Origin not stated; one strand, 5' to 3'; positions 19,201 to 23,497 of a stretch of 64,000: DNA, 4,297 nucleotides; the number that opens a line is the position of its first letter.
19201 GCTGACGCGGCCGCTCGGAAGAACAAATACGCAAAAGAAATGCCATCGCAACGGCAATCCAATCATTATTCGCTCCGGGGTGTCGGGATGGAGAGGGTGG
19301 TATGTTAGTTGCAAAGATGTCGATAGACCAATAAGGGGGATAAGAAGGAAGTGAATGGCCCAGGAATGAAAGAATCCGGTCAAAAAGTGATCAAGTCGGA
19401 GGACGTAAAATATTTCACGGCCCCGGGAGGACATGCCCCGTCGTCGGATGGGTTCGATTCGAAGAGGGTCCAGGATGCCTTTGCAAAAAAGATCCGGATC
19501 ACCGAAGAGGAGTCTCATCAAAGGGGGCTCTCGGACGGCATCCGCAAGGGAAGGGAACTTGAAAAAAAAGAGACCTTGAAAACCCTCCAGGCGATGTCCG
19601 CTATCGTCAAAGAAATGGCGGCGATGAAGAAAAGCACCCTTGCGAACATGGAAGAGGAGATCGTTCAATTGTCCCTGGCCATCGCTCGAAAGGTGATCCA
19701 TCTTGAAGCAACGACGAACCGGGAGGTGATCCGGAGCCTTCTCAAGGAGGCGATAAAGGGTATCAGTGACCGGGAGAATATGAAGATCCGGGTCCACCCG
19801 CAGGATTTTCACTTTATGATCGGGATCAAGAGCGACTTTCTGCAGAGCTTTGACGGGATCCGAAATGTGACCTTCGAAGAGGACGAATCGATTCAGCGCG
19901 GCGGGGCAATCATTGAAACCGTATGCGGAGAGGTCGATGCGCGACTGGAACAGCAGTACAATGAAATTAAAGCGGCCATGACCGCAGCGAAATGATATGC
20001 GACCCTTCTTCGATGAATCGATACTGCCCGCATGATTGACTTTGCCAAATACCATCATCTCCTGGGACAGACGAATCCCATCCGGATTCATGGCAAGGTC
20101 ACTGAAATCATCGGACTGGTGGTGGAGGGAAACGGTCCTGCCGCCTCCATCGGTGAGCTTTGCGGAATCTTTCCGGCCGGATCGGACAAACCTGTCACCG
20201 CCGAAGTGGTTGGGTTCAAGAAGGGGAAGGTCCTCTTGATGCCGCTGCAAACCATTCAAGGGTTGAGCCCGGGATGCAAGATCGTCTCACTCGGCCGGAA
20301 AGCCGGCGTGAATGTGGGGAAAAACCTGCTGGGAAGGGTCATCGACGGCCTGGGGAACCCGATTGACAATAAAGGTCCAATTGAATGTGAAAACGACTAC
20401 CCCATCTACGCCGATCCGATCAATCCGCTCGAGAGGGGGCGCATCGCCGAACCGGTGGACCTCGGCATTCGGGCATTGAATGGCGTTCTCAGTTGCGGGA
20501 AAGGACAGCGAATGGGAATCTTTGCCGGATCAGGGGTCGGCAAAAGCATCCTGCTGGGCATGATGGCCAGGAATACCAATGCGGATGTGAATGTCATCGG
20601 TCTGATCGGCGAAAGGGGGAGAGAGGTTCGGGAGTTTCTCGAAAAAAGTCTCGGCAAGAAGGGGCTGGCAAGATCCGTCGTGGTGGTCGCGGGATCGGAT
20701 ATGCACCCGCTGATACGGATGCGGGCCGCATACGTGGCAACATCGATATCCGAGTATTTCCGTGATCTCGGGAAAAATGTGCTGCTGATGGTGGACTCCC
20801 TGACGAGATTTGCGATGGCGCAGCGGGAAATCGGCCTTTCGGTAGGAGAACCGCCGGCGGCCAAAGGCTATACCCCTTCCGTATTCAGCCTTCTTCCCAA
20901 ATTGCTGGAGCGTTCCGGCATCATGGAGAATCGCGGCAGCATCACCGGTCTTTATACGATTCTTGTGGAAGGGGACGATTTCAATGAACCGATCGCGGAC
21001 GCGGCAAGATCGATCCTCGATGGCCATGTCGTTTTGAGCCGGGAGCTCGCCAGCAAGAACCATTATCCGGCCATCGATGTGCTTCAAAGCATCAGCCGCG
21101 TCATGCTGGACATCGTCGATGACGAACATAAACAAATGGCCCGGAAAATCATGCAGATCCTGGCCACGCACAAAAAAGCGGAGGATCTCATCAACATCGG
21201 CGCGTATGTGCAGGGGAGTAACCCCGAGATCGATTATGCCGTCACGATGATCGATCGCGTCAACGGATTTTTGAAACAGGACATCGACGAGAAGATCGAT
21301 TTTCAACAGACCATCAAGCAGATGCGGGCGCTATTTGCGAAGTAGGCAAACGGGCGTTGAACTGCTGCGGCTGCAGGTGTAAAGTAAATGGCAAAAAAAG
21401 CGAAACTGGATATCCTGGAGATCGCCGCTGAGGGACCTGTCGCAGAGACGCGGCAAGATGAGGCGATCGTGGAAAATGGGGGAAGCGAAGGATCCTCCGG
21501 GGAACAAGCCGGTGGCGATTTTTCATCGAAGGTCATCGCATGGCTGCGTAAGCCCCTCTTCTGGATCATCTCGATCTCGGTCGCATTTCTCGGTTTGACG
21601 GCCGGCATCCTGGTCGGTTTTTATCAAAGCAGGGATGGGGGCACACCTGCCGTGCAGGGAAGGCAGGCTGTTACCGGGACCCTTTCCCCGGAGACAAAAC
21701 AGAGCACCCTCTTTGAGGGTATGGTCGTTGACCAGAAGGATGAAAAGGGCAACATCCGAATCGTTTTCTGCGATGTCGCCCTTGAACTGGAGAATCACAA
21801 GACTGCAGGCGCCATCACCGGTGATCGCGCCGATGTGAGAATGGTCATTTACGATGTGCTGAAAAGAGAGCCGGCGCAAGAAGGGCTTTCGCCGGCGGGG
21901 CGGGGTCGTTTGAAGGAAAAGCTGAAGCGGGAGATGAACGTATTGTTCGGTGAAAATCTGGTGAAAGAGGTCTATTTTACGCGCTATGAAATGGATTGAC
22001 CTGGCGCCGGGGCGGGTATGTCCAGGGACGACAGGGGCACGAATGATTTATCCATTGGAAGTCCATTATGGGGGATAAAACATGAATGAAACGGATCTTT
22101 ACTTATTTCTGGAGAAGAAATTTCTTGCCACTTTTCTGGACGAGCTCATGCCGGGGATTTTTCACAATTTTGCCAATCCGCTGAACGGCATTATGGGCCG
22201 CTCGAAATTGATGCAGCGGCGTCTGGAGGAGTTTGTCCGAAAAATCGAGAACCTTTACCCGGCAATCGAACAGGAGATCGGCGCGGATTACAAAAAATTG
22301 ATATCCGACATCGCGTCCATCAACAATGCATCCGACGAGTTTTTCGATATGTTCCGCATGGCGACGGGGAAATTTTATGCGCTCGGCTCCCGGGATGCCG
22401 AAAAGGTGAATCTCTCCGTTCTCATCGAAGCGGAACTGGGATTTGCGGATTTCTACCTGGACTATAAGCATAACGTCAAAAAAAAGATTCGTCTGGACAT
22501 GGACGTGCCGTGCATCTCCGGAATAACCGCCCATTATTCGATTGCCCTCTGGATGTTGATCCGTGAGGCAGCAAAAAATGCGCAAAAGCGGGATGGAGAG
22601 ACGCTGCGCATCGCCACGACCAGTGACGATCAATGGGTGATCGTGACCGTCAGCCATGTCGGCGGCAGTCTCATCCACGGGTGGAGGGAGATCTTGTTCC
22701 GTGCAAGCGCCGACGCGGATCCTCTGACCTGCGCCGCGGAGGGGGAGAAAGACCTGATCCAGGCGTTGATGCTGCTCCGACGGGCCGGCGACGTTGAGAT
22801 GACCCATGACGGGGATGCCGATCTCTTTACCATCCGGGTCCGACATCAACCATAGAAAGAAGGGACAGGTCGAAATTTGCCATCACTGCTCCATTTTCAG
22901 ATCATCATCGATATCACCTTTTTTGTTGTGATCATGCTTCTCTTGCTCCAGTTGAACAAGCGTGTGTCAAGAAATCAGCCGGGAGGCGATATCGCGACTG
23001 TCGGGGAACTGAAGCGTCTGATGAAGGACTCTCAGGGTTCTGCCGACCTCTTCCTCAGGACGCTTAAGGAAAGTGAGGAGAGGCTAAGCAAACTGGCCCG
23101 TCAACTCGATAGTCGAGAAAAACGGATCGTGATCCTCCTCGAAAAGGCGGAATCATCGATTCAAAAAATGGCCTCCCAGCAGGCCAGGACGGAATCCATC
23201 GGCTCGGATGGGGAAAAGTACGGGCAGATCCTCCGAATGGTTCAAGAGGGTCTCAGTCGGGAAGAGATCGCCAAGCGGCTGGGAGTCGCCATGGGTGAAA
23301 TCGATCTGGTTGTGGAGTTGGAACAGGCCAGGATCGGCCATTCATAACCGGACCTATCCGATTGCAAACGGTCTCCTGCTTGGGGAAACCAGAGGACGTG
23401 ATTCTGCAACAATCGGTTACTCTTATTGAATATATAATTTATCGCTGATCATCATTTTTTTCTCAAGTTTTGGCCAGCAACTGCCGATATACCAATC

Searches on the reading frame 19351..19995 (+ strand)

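Call 7: search_protein_families(library=pfam, proteins=[window:19351-19995:+], max_evalue=0.0001)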
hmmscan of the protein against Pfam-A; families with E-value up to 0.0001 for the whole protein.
window:19351-19995:+ (214 aa): 1 family
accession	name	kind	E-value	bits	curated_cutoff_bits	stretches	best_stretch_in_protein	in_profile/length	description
PF02108.21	FliH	-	3.1e-24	85.8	24.1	1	79-205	4-127/128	Flagellar assembly protein FliH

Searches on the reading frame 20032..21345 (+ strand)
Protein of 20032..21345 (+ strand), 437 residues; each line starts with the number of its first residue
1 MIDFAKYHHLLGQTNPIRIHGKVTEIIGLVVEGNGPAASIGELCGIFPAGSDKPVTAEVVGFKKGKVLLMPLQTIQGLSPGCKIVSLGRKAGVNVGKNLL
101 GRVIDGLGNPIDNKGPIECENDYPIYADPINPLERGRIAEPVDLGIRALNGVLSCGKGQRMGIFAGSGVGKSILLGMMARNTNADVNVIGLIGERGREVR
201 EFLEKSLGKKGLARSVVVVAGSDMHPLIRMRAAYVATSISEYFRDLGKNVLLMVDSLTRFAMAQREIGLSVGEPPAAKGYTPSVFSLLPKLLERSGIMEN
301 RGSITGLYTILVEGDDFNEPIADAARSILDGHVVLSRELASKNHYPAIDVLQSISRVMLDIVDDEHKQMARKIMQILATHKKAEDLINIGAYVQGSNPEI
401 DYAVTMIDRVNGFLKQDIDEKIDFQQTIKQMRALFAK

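Call 7: search_protein_families(library=pfam, proteins=[window:20032-21345:+], max_evalue=0.0001)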
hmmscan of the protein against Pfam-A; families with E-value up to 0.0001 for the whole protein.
window:20032-21345:+ (437 aa): 3 families
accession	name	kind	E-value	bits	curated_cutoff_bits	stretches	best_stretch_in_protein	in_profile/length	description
PF00006.31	ATP-synt_ab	-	2.3e-88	295.8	29.5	1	145-355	1-213/213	ATP synthase alpha/beta family, nucleotide-binding domain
PF18269.6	T3SS_ATPase_C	-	9.5e-27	93.1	22.7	1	362-432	1-71/72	T3SS EscN ATPase C-terminal domain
PF02874.29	ATP-synt_ab_N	-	2e-07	31.9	20.9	1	23-88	1-69/69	ATP synthase alpha/beta family, beta-barrel domain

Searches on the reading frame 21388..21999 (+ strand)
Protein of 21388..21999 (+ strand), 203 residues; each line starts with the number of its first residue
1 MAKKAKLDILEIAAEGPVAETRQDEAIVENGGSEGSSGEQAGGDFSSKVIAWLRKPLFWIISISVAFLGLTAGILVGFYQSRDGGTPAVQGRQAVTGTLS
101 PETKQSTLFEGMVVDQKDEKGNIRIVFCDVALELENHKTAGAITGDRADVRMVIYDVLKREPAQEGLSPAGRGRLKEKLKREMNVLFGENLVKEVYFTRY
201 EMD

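Call 7: search_protein_families(library=pfam, proteins=[window:21388-21999:+], max_evalue=0.0001)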
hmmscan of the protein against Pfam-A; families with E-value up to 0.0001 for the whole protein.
window:21388-21999:+ (203 aa): 1 family
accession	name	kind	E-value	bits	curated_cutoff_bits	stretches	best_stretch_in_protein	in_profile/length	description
PF03748.19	FliL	-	1.9e-09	38.4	24.6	1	112-200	8-100/103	Flagellar basal body-associated protein FliL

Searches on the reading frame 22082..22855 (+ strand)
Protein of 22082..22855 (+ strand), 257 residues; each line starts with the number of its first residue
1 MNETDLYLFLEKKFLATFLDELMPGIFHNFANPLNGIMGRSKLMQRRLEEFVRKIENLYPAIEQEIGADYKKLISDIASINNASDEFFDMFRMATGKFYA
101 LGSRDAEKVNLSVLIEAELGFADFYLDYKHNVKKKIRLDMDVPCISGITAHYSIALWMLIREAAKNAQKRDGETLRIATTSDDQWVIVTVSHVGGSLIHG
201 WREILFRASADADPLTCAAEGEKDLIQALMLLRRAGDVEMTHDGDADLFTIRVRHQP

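Call 5: search_protein_families(library=pfam, proteins=[window:22082-22855:+], max_evalue=0.01)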
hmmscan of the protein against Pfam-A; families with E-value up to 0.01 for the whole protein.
window:22082-22855:+ (257 aa): 0 families

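Call 60: search_protein_families(library=ncbifam, proteins=[window:22082-22855:+], max_evalue=0.01)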
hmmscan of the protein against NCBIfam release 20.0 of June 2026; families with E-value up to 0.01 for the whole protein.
window:22082-22855:+ (257 aa): 1 family
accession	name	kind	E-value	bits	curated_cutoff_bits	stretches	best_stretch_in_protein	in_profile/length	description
NF006965.0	PRK09440.1-3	equivalog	0.00091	18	754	1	74-138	97-161/430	valine--pyruvate transaminase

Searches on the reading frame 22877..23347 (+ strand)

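Call 5: search_protein_families(library=pfam, proteins=[window:22877-23347:+], max_evalue=0.01)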
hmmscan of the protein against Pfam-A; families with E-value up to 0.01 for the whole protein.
window:22877-23347:+ (156 aa): 8 families
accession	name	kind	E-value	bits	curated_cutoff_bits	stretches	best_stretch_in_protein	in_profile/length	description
PF19610.4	DUF6115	-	1.2e-10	42.3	27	1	44-148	38-133/134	Family of unknown function (DUF6115)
PF10975.14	DUF2802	-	6.3e-10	39.5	33.5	1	89-149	7-67/68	Protein of unknown function (DUF2802)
PF02796.21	HTH_7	-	0.00053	20.5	23.8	1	114-138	10-34/45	Helix-turn-helix domain of resolvase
PF08281.18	Sigma70_r4_2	-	0.00078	19.5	25.7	0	113-139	13-40/54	Sigma-70, region 4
PF13384.12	HTH_23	-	0.001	19.3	24.6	1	117-137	9-29/50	Homeodomain-like domain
PF22943.2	HTH_68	-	0.0016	18.5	27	1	117-140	9-32/45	Putative helix-turn-helix domain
PF04218.19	CENP-B_N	-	0.0074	16.4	21.2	0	118-144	15-41/53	CENP-B N-terminal DNA-binding domain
PF00196.25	GerE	-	0.0092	16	23.5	0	117-139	9-31/57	Bacterial regulatory proteins, luxR family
